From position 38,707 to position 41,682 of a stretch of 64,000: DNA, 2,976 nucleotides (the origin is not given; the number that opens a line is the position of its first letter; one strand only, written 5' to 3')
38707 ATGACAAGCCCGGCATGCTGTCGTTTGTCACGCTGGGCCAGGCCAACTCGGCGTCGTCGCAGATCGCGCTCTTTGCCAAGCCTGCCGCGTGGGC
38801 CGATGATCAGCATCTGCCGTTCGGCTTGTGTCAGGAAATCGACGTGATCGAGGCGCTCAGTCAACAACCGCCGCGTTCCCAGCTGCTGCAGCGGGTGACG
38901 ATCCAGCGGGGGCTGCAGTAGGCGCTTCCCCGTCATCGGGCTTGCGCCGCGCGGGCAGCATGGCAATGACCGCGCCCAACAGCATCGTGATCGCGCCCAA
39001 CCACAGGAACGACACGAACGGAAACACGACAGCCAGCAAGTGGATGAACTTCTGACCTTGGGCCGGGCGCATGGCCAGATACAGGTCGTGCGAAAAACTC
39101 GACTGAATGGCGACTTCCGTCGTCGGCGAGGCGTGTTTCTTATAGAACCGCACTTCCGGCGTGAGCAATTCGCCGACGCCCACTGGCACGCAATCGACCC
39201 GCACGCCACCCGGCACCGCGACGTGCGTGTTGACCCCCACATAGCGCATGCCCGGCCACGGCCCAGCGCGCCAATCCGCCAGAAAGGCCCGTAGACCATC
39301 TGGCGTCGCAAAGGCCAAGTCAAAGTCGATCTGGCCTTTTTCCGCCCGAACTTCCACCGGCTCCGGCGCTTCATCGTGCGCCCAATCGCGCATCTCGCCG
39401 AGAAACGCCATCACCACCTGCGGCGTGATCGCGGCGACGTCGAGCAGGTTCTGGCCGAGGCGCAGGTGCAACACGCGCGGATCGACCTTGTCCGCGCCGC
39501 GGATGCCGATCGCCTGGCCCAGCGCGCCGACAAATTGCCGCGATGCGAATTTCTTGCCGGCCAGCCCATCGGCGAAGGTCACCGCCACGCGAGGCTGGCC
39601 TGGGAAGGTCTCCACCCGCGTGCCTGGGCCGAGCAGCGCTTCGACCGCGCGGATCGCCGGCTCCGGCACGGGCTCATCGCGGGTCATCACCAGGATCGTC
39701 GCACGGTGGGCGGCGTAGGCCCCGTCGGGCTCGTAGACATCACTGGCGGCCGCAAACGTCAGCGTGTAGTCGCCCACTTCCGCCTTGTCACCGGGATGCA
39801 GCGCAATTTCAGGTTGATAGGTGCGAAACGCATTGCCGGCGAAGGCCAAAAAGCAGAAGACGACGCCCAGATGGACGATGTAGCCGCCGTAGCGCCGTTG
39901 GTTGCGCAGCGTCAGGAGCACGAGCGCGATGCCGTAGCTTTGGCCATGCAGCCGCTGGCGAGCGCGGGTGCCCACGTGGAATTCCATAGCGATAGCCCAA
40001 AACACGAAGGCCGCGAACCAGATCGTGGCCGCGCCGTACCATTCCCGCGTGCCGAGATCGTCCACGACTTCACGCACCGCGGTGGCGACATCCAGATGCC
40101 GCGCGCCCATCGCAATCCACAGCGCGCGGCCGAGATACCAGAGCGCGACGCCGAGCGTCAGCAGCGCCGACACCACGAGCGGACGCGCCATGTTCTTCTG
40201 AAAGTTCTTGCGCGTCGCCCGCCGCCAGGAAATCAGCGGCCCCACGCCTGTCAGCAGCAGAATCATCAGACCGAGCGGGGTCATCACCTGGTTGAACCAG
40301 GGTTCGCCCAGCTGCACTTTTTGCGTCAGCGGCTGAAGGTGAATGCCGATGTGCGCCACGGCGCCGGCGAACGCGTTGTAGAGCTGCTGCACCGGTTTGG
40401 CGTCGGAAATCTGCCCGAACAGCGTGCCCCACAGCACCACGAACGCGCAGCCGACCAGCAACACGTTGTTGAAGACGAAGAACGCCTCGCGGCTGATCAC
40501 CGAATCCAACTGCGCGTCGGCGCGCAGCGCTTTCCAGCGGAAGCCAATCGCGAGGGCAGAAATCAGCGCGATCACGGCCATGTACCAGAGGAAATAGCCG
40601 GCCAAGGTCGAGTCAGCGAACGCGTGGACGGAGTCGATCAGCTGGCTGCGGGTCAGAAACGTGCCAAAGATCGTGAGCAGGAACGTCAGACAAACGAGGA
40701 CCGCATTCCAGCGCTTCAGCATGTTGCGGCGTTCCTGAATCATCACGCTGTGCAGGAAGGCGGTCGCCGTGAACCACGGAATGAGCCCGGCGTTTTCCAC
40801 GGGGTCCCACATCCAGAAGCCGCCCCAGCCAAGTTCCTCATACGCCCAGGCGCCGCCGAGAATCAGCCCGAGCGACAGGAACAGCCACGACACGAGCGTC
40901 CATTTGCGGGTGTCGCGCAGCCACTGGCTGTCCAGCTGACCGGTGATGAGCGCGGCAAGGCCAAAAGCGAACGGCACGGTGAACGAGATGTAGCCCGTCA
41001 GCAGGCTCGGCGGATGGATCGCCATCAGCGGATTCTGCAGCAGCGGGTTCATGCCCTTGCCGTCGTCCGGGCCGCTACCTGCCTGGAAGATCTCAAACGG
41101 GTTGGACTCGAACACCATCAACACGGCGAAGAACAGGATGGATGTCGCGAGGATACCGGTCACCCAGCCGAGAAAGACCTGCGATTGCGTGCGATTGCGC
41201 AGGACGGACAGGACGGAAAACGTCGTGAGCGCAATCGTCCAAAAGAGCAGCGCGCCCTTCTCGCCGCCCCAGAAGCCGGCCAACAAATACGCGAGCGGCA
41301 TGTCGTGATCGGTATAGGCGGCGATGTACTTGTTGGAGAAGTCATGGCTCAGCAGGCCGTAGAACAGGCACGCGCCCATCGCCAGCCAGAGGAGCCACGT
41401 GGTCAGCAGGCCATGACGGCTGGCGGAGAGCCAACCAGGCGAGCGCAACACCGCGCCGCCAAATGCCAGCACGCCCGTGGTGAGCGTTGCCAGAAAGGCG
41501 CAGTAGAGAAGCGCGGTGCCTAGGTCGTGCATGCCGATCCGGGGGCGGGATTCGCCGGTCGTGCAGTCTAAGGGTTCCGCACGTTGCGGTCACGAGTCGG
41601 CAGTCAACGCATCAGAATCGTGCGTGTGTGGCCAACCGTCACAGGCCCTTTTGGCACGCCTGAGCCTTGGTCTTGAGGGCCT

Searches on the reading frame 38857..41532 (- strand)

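Call 40: search_protein_families(library=pfam, proteins=[window:38857-41532:-], max_evalue=0.001)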
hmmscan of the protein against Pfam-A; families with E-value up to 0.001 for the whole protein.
window:38857-41532:- (891 aa): 2 families
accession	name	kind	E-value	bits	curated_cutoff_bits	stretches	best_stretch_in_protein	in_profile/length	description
PF16327.10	CcmF_C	-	2.7e-41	142.3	28.7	3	403-621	66-248/323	Cytochrome c-type biogenesis protein CcmF C-terminal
PF01578.25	Cytochrom_C_asm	-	4e-38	131.6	29.9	1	92-296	5-206/212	Cytochrome C assembly protein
